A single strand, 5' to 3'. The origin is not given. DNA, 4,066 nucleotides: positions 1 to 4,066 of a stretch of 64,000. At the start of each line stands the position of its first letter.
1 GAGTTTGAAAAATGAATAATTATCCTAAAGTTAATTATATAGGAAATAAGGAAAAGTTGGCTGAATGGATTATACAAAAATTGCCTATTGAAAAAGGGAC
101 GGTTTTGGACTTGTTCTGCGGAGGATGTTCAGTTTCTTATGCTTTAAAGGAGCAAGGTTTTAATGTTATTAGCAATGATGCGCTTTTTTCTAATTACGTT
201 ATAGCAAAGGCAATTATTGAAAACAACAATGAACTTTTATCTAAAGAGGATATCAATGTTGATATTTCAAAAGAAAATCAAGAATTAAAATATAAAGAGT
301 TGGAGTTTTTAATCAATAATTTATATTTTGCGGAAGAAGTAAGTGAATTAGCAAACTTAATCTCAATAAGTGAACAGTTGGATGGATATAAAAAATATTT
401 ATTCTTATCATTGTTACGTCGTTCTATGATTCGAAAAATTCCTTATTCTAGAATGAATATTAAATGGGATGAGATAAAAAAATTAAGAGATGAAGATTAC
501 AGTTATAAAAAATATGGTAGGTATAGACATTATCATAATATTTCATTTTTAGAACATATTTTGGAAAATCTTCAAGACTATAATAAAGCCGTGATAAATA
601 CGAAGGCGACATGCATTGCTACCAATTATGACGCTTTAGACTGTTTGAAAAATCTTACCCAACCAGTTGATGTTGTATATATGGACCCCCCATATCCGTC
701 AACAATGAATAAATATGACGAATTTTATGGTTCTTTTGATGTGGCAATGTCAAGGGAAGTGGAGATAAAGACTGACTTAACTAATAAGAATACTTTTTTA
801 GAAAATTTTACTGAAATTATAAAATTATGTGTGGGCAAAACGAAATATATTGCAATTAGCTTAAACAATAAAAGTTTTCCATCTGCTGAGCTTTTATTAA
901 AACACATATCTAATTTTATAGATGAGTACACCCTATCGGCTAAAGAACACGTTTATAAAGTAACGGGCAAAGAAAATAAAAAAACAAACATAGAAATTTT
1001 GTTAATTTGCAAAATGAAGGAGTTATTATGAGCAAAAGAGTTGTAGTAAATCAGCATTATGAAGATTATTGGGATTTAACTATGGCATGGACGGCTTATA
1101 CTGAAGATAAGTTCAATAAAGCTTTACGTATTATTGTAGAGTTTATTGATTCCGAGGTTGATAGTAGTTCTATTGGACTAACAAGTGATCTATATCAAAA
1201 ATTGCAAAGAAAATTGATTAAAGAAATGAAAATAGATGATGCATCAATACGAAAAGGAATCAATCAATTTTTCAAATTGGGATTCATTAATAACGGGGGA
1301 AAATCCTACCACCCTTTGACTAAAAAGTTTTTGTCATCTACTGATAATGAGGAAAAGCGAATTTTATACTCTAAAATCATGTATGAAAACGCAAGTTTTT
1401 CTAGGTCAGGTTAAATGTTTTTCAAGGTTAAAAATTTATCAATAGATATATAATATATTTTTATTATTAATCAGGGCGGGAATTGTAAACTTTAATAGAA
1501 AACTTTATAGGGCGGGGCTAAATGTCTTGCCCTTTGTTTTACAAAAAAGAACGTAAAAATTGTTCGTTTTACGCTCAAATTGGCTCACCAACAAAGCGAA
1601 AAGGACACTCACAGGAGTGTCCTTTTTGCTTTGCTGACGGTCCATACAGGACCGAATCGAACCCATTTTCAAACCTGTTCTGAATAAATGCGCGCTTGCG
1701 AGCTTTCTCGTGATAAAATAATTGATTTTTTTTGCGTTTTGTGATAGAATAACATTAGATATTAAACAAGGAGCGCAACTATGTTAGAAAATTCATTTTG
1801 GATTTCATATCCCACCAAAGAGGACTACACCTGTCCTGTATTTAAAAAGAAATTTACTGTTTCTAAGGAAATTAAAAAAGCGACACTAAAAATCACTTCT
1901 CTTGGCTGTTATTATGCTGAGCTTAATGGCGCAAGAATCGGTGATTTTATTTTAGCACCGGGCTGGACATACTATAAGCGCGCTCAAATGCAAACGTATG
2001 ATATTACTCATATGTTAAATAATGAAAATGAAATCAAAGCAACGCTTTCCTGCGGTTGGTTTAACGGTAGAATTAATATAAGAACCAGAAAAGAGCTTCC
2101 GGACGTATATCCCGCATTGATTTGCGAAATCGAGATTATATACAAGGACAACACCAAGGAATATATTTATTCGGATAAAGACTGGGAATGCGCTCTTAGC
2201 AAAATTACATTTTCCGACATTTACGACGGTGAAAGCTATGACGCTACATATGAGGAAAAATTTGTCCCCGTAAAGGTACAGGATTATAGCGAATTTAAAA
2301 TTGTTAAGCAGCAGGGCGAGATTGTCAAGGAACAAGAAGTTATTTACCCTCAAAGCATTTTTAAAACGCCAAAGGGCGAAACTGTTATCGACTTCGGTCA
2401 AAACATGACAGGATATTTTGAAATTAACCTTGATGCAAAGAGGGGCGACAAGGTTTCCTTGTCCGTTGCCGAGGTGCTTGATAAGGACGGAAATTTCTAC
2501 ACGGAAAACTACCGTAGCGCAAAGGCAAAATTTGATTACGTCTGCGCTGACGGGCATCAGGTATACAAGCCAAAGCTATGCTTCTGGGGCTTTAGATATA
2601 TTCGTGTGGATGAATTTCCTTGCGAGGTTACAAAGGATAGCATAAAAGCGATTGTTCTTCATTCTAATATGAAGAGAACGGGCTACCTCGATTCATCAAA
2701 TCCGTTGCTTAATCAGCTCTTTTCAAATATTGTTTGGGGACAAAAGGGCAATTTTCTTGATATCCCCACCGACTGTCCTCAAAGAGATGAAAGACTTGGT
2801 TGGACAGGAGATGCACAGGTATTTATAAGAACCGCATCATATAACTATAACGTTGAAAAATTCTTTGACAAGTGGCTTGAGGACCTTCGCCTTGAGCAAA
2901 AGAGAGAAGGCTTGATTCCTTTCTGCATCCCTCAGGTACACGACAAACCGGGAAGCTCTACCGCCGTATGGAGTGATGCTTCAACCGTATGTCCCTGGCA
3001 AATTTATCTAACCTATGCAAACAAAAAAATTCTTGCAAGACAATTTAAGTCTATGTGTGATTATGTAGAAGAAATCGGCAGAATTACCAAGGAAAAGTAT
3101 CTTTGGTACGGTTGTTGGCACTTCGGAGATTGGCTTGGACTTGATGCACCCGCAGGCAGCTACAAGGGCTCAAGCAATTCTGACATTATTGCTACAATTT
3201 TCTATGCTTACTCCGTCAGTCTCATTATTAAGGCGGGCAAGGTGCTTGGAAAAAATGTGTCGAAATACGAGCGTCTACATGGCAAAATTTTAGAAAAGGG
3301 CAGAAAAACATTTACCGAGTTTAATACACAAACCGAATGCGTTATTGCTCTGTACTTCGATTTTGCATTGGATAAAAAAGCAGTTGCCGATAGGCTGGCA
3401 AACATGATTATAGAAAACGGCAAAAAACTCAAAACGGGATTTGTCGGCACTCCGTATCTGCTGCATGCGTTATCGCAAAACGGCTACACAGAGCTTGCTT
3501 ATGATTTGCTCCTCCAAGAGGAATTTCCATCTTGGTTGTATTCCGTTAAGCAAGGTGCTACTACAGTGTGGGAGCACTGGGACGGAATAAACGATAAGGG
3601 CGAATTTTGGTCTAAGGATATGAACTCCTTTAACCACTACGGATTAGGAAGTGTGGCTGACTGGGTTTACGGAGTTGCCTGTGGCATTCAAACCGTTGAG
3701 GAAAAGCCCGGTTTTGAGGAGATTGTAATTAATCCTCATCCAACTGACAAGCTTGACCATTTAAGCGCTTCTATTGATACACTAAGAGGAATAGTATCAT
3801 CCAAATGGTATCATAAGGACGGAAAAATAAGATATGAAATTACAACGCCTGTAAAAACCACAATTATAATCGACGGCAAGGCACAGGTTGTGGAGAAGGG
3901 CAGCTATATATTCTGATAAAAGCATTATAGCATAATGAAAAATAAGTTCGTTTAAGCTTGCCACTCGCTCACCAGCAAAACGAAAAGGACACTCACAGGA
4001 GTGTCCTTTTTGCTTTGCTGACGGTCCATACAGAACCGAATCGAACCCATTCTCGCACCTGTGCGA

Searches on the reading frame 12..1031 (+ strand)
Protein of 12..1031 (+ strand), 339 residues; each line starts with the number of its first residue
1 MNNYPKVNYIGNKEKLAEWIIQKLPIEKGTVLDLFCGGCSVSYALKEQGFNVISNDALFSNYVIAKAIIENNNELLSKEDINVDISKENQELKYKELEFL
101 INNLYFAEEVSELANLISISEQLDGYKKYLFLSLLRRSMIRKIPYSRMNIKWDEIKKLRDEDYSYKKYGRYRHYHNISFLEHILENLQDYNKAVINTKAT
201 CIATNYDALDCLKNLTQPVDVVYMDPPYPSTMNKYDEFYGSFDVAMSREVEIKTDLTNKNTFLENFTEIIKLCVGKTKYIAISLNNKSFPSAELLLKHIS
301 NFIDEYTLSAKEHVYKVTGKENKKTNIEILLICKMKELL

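Call 3: search_protein_families(library=pfam, proteins=[window:12-1031:+], max_evalue=1)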
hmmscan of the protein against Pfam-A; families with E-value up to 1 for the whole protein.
window:12-1031:+ (339 aa): 5 families
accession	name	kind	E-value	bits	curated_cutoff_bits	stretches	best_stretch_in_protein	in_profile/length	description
PF02086.21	MethyltransfD12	-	9.7e-28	98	22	1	9-240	1-199/253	D12 class N6 adenine-specific DNA methyltransferase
PF03602.21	Cons_hypoth95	-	1.3e-06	28.7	24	2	182-232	79-127/182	Conserved hypothetical protein 95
PF01555.25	N6_N4_Mtase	-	0.00026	21.5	26.7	2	219-325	1-97/221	DNA methylase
PF09488.16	Osmo_MPGsynth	-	0.0029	16.9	27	1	140-198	193-247/381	Mannosyl-3-phosphoglycerate synthase (osmo_MPGsynth)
PF04445.19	SAM_MT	-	0.0083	16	26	1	203-231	132-160/230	Putative SAM-dependent methyltransferase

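Call 4: search_protein_families(library=padloc, proteins=[window:12-1031:+], max_evalue=1)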
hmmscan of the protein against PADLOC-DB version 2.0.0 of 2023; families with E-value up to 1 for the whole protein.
window:12-1031:+ (339 aa): 21 families
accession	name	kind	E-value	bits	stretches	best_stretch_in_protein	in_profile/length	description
PDLC03385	MTase_II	-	2.5e-86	288.1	1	3-333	5-333/336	Type II methyltransferase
PDLC03261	MTase_II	-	3.6e-20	69.8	1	2-239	306-531/643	Type II methyltransferase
PDLC03298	MTase_II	-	1e-15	55.8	2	7-83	2-83/362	Type II methyltransferase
PDLC03257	MTase_II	-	1.1e-13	49.2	2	6-90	12-99/343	Type II methyltransferase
PDLC03287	MTase_II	-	2.3e-11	41.2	1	8-325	2-321/646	Type II methyltransferase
PDLC04134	mad2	-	1.5e-10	38.5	2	12-73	275-337/492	mads_2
PDLC03383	MTase_II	-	1.1e-09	36.1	1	7-237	22-230/318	Type II methyltransferase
PDLC03294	MTase_II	-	8.6e-08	30.1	2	4-98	5-96/272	Type II methyltransferase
PDLC03342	MTase_II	-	1.2e-06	25.9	1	7-73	25-92/383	Type II methyltransferase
PDLC04019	PD-Lambda-5_B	-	7.1e-06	24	1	1-106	1-114/167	-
PDLC03720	oMTase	-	7.9e-06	23.8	1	6-67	3-68/326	orphan methyltransferase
PDLC03253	MTase_II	-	3.3e-05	21.7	2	4-68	4-65/253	Type II methyltransferase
PDLC03345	MTase_II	-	8.3e-05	19.1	1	7-74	23-95/581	Type II methyltransferase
PDLC03247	MTase_II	-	8.9e-05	19.8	1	8-97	7-98/282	Type II methyltransferase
PDLC03290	MTase_II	-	0.00011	19.7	1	1-66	1-67/292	Type II methyltransferase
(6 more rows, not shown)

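Call 6: search_protein_families(library=ncbifam, proteins=[window:12-1031:+], max_evalue=1)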
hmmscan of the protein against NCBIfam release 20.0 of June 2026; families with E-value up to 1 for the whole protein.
window:12-1031:+ (339 aa): 7 families
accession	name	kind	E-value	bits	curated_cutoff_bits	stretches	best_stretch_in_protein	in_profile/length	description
TIGR00571.1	dam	subfamily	2.2e-09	37.4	114.85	2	5-86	3-82/267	Dam family site-specific DNA-(adenine-N6)-methyltransferase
TIGR01983.1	UbiG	equivalog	4.7e-05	22.8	102.95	1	6-139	29-158/228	bifunctional 2-polyprenyl-6-hydroxyphenol methylase/3-demethylubiquinol 3-O-methyltransferase UbiG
TIGR00095.1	TIGR00095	equivalog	0.00043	20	117.5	1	180-231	88-137/194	16S rRNA (guanine(966)-N(2))-methyltransferase RsmD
NF008992.0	PRK12335.1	equivalog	0.0098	15.1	303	1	26-94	121-187/289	SAM-dependent methyltransferase TehB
NF043040.1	corrin_prot_MT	hypoth_equivalog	0.029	13.8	180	1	11-108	25-122/216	corrinoid protein-associated methyltransferase CpaM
NF008157.0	PRK10909.1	equivalog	0.037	13.8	302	1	191-230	95-133/199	16S rRNA (guanine(966)-N(2))-methyltransferase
TIGR02021.1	BchM-ChlM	equivalog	0.11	11.8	158.9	1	14-74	42-99/218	magnesium protoporphyrin IX methyltransferase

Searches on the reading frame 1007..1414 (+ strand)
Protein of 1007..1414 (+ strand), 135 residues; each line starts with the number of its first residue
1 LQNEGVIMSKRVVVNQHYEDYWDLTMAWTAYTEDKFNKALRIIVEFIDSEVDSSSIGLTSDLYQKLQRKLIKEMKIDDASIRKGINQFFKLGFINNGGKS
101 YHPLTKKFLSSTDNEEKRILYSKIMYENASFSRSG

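Call 3: search_protein_families(library=pfam, proteins=[window:1007-1414:+], max_evalue=1)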
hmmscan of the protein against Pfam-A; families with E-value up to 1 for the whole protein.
window:1007-1414:+ (135 aa): 3 families
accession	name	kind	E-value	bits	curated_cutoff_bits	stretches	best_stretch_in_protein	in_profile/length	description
PF17004.11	SRP_TPR_like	-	0.047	14.2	35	0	24-67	42-87/109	Putative TPR-like repeat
PF09406.16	DUF2004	-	0.055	14.2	27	1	53-127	13-89/122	Protein of unknown function (DUF2004)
PF10272.14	Tmpp129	-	0.14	11.9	27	1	35-91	189-246/349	Putative transmembrane protein precursor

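Call 4: search_protein_families(library=padloc, proteins=[window:1007-1414:+], max_evalue=1)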
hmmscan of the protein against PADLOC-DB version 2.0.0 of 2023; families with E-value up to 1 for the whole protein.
window:1007-1414:+ (135 aa): 1 family
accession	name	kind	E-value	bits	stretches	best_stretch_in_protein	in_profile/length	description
PDLC03529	REase_II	-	2.7e-25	87.4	1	9-134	2-143/389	Type II restriction enzyme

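Call 6: search_protein_families(library=ncbifam, proteins=[window:1007-1414:+], max_evalue=1)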
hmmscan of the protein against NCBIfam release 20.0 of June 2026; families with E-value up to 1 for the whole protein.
window:1007-1414:+ (135 aa): 4 families
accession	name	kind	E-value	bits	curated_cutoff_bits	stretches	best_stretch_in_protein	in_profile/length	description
NF040939.2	trans_reg_lrs14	equivalog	0.024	14.6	90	1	35-96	8-68/103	Lrs14 family HTH-type transcriptional regulator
NF053606.1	Sta1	subfamily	0.044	13.9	80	1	65-97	35-67/100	Sta1 family transcriptional regulator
NF008970.0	PRK12318.1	equivalog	0.14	11.4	267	1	14-90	31-106/291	methionyl aminopeptidase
NF008335.0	PRK11121.1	equivalog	0.18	11.5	199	1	10-54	90-130/154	anaerobic ribonucleoside-triphosphate reductase-activating protein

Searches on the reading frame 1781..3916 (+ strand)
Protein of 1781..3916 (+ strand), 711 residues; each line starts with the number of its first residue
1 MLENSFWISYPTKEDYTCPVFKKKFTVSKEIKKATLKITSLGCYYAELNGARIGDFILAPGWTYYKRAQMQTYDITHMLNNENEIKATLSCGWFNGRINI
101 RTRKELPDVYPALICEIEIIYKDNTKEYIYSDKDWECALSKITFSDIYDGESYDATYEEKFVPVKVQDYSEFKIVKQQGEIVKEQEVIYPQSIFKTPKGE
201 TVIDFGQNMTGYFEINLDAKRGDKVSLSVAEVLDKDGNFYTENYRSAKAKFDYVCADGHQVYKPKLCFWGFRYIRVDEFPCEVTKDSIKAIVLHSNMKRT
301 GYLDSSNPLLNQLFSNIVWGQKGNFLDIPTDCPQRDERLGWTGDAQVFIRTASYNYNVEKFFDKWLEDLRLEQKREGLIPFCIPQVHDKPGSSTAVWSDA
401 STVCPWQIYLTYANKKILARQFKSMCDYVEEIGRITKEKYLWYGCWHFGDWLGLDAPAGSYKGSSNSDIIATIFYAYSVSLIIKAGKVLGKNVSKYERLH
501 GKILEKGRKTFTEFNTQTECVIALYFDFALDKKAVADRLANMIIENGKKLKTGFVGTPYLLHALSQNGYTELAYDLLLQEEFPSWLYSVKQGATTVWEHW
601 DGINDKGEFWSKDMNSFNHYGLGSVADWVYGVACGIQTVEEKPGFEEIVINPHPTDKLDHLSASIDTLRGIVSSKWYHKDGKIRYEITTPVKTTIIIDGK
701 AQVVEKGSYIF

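Call 3: search_protein_families(library=pfam, proteins=[window:1781-3916:+], max_evalue=1)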
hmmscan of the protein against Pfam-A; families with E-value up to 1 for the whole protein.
window:1781-3916:+ (711 aa): 7 families
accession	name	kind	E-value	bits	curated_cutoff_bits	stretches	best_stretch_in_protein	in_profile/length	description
PF17389.8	Bac_rhamnosid6H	-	4.5e-102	342.3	24.5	1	298-630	1-336/339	Bacterial alpha-L-rhamnosidase 6 hairpin glycosidase domain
PF08531.16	Bac_rhamnosid_N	-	8.1e-41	140.1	25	1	29-164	1-140/172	Alpha-L-rhamnosidase N-terminal domain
PF05592.18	Bac_rhamnosid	-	4.1e-26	91.3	22.2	1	195-294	2-102/102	Bacterial alpha-L-rhamnosidase concanavalin-like domain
PF17390.7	Bac_rhamnosid_C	-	2.1e-11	43.9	22.1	1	635-696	1-60/78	Bacterial alpha-L-rhamnosidase C-terminal domain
PF21104.3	Glyco_hydro_78_N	-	0.022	14.8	27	1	182-221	22-59/142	Glycosyl hydrolase family 78 alpha-rhamnosidase N-terminal domain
PF24893.1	DUF7743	-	0.031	14.4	27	1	140-183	44-89/120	Domain of unknown function (DUF7743)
PF07661.19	MORN_2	-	0.13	13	29.6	1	674-688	5-19/22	MORN repeat variant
